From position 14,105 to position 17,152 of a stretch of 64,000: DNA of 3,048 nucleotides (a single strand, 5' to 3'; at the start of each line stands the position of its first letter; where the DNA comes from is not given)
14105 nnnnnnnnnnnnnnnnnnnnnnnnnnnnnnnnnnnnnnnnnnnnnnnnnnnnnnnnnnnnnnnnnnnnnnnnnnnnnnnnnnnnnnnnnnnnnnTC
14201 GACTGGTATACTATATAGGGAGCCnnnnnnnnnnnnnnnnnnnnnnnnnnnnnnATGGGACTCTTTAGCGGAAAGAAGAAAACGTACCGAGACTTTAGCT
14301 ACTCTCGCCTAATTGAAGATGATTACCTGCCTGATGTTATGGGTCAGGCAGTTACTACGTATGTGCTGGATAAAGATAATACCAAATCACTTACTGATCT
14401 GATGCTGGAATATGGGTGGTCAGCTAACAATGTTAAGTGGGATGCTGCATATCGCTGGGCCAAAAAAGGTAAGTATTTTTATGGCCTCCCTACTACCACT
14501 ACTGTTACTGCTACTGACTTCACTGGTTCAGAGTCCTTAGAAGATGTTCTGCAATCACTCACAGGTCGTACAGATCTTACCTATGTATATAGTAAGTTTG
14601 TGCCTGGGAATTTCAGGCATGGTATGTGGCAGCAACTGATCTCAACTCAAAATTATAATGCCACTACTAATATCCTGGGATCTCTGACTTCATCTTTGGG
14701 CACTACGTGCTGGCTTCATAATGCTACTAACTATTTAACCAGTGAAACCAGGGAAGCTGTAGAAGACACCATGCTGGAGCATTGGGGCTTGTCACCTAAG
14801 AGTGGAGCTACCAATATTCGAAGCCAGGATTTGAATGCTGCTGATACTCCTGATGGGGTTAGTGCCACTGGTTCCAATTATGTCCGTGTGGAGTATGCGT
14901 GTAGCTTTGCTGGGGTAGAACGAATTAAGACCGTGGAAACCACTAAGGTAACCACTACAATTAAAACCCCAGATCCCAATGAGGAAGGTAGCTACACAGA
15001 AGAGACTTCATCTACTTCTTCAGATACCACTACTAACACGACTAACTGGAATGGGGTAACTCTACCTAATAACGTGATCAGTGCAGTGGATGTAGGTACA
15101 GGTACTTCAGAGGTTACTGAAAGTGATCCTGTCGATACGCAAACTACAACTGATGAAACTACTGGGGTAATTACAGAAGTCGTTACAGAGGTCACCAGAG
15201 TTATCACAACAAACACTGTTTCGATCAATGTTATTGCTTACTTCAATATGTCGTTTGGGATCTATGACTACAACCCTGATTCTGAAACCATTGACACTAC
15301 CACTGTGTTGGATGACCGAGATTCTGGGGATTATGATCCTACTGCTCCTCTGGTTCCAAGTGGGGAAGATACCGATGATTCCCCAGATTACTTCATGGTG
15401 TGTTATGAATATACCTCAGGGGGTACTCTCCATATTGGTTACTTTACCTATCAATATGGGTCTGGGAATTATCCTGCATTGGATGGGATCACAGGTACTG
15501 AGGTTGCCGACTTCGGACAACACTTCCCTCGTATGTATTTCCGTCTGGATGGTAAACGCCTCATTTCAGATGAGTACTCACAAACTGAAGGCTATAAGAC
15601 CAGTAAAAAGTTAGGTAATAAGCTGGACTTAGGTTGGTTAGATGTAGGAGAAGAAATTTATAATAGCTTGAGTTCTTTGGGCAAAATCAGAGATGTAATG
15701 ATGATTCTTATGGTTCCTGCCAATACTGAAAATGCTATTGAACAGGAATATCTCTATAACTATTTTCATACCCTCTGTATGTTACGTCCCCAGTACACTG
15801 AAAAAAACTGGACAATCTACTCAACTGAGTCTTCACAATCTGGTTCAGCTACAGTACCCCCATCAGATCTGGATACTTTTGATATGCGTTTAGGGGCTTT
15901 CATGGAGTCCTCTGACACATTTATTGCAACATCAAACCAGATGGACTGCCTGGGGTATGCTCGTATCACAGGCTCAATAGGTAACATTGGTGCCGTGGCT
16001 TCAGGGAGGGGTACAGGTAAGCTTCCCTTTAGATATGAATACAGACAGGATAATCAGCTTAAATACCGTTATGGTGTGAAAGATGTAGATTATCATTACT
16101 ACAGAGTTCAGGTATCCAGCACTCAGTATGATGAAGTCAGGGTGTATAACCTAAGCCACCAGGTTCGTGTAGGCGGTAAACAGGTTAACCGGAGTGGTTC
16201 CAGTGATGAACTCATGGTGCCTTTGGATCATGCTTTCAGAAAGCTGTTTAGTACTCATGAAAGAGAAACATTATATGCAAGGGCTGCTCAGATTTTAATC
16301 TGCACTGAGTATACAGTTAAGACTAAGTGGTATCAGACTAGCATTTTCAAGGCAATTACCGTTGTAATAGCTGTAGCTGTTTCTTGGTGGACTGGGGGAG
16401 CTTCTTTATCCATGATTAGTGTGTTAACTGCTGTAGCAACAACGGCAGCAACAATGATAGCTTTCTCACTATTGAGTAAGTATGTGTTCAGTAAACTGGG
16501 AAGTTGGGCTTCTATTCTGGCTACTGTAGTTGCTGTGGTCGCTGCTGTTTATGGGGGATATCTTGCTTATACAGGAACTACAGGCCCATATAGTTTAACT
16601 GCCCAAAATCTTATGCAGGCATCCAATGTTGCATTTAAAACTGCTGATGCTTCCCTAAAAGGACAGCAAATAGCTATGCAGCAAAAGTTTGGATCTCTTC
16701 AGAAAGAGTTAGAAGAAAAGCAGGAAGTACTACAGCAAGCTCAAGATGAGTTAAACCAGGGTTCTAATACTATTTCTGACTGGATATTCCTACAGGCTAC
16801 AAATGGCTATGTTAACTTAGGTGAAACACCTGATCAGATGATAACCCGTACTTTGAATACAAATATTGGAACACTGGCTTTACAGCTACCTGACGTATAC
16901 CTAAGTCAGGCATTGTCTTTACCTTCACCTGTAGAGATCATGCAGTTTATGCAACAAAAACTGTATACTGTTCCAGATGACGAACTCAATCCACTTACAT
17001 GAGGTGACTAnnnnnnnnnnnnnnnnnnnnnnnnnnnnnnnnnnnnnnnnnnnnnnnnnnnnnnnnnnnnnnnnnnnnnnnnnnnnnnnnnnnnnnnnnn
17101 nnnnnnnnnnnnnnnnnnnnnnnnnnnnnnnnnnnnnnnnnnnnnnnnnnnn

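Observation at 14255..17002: Large virion protein combining a Thr-rich linker with C-terminal transmembrane helices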

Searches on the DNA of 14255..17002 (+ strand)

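Call 9: search_dna_similar(query=window:14255-17002:+, collection=phages, mode=near, max_rows=20)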
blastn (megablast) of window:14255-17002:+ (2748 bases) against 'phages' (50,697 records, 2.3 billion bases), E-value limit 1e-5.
Records with a match: 12; places in all: 12; records where one place covers at least 80% of the query: 1.
Best place of each record, by identity: 80-90% 11; 60-80% 1.
By first word of the organism name: Klebsiella 12.
By host as written in the record: Klebsiella pneumoniae BM327-1 2; - 2; Klebsiella pneumoniae 2; Klebsiella pneumoniae L923 2; Klebsiella pneumoniae 184 2; Klebsiella sp. 1; Klebsiella pneumoniae KPPR1 (ATCC 43816) 1.
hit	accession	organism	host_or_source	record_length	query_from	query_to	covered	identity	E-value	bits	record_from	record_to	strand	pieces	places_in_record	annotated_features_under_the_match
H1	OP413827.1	Klebsiella phage pKP-BM327-1.2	Klebsiella pneumoniae BM327-1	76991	1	2743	87%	86.2%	0e+0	2598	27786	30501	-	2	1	hypothetical protein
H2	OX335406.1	Klebsiella phage cp20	Sewage and Seine river water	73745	1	2743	54%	80.0%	0e+0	1089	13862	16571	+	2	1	record has no annotation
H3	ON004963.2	Klebsiella phage GADU21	Klebsiella sp.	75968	1837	2743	33%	81.9%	0e+0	756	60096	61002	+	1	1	hypothetical protein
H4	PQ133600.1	Klebsiella phage P19-618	Klebsiella pneumoniae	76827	1871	2748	32%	82.5%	0e+0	763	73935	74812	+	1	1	hypothetical protein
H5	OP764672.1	Klebsiella phage VB_KpP_HS106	Klebsiella pneumoniae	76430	1909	2743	30%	83.1%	0e+0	756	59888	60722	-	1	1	hypothetical protein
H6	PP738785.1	Klebsiella phage vB_KpnP_Tribble_ER49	Klebsiella pneumoniae KPPR1 (ATCC 43816)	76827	1950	2743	29%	84.0%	0e+0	763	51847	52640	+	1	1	hypothetical protein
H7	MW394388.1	Klebsiella phage vB_KpP_FBKp27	Klebsiella pneumoniae L923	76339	1950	2743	29%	84.0%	0e+0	758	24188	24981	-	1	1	hypothetical protein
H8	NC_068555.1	Klebsiella phage vB_KpP_FBKp27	Klebsiella pneumoniae L923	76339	1950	2743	29%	84.0%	0e+0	758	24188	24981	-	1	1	hypothetical protein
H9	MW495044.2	Klebsiella phage vB_KpnP_P184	Klebsiella pneumoniae 184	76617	1950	2743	29%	83.7%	0e+0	747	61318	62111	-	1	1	hypothetical protein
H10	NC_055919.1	Klebsiella phage vB_KpnP_P184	Klebsiella pneumoniae 184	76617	1950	2743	29%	83.7%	0e+0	747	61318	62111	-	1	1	hypothetical protein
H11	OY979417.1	Klebsiella phage vB_Kpn_K17alpha62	-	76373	1957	2743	29%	83.2%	0e+0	717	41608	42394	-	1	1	ribonucleoside diphosphate reductase small subunit | ribonucleoside-diphosphate reductase large subunit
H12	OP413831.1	Klebsiella phage pKP-BM327-1.1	Klebsiella pneumoniae BM327-1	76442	1960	2743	29%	82.7%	0e+0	695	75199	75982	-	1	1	none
